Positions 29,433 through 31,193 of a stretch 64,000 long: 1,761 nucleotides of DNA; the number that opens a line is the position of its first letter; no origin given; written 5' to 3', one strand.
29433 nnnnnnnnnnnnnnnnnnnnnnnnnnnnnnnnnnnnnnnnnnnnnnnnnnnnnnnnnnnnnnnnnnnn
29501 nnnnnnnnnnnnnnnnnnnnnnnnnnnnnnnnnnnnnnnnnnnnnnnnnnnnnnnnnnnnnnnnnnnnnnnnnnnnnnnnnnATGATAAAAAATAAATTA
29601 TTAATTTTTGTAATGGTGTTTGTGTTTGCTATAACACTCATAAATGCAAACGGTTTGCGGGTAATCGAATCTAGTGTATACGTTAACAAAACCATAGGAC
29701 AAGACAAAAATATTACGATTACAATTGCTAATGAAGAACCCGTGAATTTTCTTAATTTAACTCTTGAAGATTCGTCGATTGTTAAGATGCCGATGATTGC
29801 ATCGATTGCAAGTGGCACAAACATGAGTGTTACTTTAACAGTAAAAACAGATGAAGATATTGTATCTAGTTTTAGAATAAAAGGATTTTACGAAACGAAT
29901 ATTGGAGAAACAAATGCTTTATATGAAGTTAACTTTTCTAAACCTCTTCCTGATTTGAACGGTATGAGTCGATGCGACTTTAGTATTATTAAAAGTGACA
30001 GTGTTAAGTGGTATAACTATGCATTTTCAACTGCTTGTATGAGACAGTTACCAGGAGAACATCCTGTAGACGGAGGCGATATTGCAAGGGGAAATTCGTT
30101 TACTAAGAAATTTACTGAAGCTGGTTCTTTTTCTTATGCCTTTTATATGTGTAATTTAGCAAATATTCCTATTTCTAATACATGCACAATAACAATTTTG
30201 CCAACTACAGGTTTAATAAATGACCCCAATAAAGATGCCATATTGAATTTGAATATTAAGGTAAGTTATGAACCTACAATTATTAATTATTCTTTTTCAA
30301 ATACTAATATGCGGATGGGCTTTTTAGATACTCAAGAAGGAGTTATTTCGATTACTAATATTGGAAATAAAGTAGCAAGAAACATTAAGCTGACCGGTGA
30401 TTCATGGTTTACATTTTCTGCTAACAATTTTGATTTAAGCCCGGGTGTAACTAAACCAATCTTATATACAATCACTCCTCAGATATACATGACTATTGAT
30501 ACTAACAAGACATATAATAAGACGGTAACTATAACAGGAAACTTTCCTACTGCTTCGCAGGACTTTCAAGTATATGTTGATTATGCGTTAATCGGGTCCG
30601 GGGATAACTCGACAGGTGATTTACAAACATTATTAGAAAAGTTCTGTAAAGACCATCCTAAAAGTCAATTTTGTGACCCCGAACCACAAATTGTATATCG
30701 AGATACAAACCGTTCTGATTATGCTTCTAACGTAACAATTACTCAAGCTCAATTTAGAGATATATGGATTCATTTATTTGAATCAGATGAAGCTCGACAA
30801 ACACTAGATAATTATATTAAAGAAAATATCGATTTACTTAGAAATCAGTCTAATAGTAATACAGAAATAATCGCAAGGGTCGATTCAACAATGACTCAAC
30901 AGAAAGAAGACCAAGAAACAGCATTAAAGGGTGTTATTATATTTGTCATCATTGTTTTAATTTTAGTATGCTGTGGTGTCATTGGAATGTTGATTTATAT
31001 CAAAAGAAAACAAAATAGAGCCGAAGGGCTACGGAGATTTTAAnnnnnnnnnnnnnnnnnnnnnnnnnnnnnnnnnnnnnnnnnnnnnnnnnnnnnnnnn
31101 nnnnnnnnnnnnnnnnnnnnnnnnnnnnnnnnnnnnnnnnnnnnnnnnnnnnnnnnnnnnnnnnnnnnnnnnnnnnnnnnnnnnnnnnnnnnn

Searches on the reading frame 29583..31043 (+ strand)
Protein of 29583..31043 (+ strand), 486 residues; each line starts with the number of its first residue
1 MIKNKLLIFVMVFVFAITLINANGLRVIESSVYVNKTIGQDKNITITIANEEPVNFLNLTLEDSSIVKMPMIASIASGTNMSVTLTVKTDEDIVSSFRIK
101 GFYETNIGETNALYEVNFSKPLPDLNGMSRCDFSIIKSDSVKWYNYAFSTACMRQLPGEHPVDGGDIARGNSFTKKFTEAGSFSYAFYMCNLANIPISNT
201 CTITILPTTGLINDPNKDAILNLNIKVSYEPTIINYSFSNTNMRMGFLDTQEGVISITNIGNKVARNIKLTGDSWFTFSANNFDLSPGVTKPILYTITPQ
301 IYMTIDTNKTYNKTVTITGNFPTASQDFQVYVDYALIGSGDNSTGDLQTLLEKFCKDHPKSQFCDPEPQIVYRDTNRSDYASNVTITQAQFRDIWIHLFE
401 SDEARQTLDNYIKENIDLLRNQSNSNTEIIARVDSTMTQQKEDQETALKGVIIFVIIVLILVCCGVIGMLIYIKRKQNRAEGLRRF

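Call 6: search_protein_families(library=pfam, proteins=[window:29583-31043:+], max_evalue=0.01)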
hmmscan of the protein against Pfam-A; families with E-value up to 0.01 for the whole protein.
window:29583-31043:+ (486 aa): 1 family
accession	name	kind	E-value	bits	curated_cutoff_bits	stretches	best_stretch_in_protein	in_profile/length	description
PF17753.7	Ig_mannosidase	-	0.0004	20.4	22.6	1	251-303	13-61/81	Ig-fold domain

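Call 12: search_protein_families(library=phrogs, proteins=[window:29583-31043:+], max_evalue=0.01)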
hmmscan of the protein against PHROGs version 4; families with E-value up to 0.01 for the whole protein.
window:29583-31043:+ (486 aa): 1 family
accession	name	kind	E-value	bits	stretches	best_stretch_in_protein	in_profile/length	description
phrog_176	-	connector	0.0028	18.7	1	364-455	33-127/131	tail terminator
